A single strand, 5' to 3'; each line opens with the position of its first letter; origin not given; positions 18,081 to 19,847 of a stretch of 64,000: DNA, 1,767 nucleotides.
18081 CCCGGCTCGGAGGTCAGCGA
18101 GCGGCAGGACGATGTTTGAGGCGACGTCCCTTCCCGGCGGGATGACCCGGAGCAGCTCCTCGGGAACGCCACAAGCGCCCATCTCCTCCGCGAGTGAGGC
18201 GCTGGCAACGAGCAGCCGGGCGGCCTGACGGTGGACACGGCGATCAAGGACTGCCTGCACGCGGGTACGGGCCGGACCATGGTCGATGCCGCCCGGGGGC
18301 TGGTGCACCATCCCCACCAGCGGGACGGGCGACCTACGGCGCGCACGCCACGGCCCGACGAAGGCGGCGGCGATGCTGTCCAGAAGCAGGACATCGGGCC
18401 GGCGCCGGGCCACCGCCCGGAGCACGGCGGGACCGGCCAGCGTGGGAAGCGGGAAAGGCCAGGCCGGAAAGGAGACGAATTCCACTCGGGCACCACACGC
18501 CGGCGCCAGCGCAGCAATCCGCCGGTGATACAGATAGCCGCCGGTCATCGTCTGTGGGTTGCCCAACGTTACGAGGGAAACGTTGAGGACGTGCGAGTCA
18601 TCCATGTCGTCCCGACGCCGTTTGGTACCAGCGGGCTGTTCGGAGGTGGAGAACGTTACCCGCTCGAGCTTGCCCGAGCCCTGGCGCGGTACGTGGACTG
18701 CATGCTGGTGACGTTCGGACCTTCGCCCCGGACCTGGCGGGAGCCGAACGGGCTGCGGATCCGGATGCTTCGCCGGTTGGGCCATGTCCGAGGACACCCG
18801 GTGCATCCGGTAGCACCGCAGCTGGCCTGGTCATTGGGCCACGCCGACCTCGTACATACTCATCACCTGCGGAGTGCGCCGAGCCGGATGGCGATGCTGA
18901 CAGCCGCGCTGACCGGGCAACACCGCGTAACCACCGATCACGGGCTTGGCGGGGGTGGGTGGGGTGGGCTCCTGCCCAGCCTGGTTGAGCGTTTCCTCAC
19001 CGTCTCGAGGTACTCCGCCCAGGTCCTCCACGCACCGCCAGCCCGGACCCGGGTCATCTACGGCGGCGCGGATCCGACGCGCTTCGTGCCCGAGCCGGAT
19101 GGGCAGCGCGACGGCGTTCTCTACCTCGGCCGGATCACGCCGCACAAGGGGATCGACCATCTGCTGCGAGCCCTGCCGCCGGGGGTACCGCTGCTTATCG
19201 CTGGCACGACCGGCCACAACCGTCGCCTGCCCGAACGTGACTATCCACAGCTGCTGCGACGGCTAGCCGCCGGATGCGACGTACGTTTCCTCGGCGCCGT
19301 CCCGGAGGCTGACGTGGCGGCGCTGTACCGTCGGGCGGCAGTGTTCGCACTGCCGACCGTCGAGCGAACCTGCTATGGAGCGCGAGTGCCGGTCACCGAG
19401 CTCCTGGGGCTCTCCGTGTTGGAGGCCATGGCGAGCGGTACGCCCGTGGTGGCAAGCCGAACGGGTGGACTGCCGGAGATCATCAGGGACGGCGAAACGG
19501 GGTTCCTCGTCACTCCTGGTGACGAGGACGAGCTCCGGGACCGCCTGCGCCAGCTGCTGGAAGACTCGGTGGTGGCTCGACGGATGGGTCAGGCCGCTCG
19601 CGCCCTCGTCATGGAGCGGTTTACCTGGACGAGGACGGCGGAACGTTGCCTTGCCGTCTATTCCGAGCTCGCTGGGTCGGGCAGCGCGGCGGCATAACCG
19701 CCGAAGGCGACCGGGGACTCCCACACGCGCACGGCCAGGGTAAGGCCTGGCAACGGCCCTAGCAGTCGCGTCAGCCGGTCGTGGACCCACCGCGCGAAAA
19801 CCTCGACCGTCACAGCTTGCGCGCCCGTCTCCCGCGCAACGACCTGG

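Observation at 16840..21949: Compact six-gene cluster inside the Pup-proteasome locus: candidate uncharacterised pterin/GTP-derived glycoside pathway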

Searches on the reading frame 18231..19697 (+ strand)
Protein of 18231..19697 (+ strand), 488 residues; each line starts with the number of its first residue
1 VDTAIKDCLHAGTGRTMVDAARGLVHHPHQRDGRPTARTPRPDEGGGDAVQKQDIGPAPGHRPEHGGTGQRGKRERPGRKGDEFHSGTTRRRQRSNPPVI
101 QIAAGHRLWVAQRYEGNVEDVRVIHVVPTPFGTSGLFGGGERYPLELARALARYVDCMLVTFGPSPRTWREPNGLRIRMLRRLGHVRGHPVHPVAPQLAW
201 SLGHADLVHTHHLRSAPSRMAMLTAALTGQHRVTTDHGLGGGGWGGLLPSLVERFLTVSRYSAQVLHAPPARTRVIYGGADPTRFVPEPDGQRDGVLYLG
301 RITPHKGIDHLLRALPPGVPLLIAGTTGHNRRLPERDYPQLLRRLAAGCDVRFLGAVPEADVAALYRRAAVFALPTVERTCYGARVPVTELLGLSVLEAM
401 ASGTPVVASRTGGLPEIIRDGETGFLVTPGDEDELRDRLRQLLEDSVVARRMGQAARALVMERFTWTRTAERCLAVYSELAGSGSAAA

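Call 4: search_protein_families(library=pfam, proteins=[window:18231-19697:+], max_evalue=0.01)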
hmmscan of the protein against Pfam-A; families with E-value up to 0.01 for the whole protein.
window:18231-19697:+ (488 aa): 5 families
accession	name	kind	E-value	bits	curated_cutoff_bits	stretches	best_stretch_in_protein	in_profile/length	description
PF00534.26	Glycos_transf_1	-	2.6e-33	115.4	26.4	1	284-457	6-170/172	Glycosyl transferases group 1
PF13692.12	Glyco_trans_1_4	-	3.8e-30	105.5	27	1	295-445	3-142/142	Glycosyl transferases group 1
PF13524.12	Glyco_trans_1_2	-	5.8e-15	55.9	25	1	312-474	6-143/144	Glycosyl transferase-like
PF13439.12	Glyco_transf_4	-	2.6e-12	47.6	28.5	1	137-284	1-170/170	Glycosyltransferase Family 4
PF20706.3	GT4-conflict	-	1.8e-08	34.2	26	1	286-471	190-383/385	Family 4 Glycosyltransferase in conflict systems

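Call 5: search_protein_families(library=ncbifam, proteins=[window:18231-19697:+], max_evalue=0.01)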
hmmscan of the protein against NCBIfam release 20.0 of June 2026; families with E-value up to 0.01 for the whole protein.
window:18231-19697:+ (488 aa): 34 families (the best 25 are shown)
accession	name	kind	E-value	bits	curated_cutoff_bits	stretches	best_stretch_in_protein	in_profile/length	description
NF041876.1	EPS_EpsE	equivalog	4.4e-27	95.3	400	1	285-471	206-387/389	exopolysaccharide biosynthesis GT4 family glycosyltransferase EpsE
TIGR02149.1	glgA_Coryne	subfamily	5.2e-27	95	302.4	1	290-479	201-389/391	glycogen synthase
TIGR03449.1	mycothiol_MshA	equivalog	5.3e-25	88.2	462.5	1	295-480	222-403/406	D-inositol-3-phosphate glycosyltransferase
TIGR03088.1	stp2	hypoth_equivalog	6.5e-24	84.7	409.05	1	249-479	134-372/374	TIGR03088 family PEP-CTERM/XrtA system glycosyltransferase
TIGR04063.1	stp3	hypoth_equivalog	1.3e-20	73.7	442.05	1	298-480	218-395/397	TIGR04063 family PEP-CTERM/XrtA system glycosyltransferase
TIGR03999.1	thiol_BshA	equivalog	7.8e-20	71.1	273.7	1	389-480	282-373/375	N-acetyl-alpha-D-glucosaminyl L-malate synthase BshA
TIGR04047.1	MSMEG_0565_glyc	hypoth_equivalog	3.5e-19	69.1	259.85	1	311-478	217-372/373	MSMEG_0565 family glycosyltransferase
NF053787.1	GlcN_PG_synth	equivalog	3.7e-16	58.9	480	1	390-481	272-360/361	N-acetylglucosaminyl phosphatidylglycerol synthase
NF038229.1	Glyco4_Geo_Pelo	equivalog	9.4e-16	57.7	400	1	340-480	209-336/338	GPMC system family 4 glycosyltransferase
NF038295.1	EPS_HpsP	equivalog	1.2e-13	50.9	550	1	294-480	208-387/388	hormogonium polysaccharide biosynthesis glycosyltransferase HpsP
NF041139.1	TreT_Thcocales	equivalog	4.8e-13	48.7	775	1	317-479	259-411/412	trehalose synthase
NF012028.0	PRK15484.1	subfamily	3.6e-12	46.1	618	1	296-472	196-370/380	lipopolysaccharide N-acetylglucosaminyltransferase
NF041010.1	glycosy_Agl16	equivalog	7.4e-12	44.8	575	1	270-480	155-351/352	glycosylation protein Agl16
NF038298.1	EPS_HpsO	equivalog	1e-11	44.3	575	1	389-480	298-387/388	hormogonium polysaccharide biosynthesis glycosyltransferase HpsO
TIGR02472.1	sucr_P_syn_N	equivalog_domain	1.1e-11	44.3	576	1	386-475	347-436/439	sucrose-phosphate synthase, putative, glycosyltransferase domain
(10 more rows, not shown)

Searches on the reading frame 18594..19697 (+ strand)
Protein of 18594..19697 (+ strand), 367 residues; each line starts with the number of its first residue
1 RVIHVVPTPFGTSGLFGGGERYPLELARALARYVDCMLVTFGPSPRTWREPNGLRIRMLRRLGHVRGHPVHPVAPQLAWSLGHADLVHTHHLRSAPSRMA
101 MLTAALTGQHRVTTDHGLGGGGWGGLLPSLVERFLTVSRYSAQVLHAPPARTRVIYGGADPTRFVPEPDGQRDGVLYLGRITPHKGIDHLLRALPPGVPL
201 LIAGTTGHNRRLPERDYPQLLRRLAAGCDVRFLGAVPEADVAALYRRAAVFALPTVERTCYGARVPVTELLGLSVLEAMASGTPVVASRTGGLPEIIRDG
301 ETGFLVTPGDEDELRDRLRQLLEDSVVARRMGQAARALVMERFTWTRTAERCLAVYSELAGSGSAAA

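Call 42: search_solved_structures(query=window:18594-19697:+, max_evalue=0.00001)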
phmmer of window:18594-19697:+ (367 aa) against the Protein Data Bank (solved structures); distinct sequences matched with E-value up to 0.00001: 35.
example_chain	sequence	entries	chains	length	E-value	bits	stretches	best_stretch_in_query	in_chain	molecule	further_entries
7qsg_A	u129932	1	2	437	1.2e-18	70.6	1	133-359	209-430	D-inositol 3-phosphate glycosyltransferase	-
3oka_A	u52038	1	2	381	4.3e-18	68.8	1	179-353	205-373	GDP-mannose-dependent alpha-(1-6)-phosphatidylinositol monomannoside mannosyltransferase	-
3okc_A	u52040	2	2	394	4.7e-18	68.7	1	179-355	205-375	GDP-mannose-dependent alpha-(1-6)-phosphatidylinositol monomannoside mannosyltransferase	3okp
6kih_A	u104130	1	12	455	1e-17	67.6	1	156-360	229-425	Tll1590 protein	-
3c4q_A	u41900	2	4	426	1.7e-17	66.8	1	175-359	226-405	Predicted glycosyltransferases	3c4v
3c48_A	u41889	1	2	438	1.7e-17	66.8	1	175-359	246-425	Predicted glycosyltransferases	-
6tvp_A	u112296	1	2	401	4.1e-16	62.3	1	170-359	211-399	Alpha-maltose-1-phosphate synthase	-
2jjm_A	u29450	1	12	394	8.2e-15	58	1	269-356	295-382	GLYCOSYL TRANSFERASE, GROUP 1 FAMILY PROTEIN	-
3mbo_A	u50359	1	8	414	8.8e-15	57.9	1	269-356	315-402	Glycosyltransferase, group 1 family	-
4n9w_A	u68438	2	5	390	2.2e-13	53.3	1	82-363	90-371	GDP-mannose-dependent alpha-(1-2)-phosphatidylinositol mannosyltransferase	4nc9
2gej_A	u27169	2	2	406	2.4e-13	53.2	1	82-363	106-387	PHOSPHATIDYLINOSITOL MANNOSYLTRANSFERASE (PimA)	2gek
4xso_B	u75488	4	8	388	1.2e-12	50.8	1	176-347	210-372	Alr3699 protein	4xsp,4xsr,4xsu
2x6q_A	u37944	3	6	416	2.6e-12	49.8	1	172-361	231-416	TREHALOSE-SYNTHASE TRET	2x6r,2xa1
2xa2_A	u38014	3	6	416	1.1e-11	47.7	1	172-361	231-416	TREHALOSE-SYNTHASE TRET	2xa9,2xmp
8x3q_C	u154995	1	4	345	1.4e-11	47.4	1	160-309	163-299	Glycosyl transferase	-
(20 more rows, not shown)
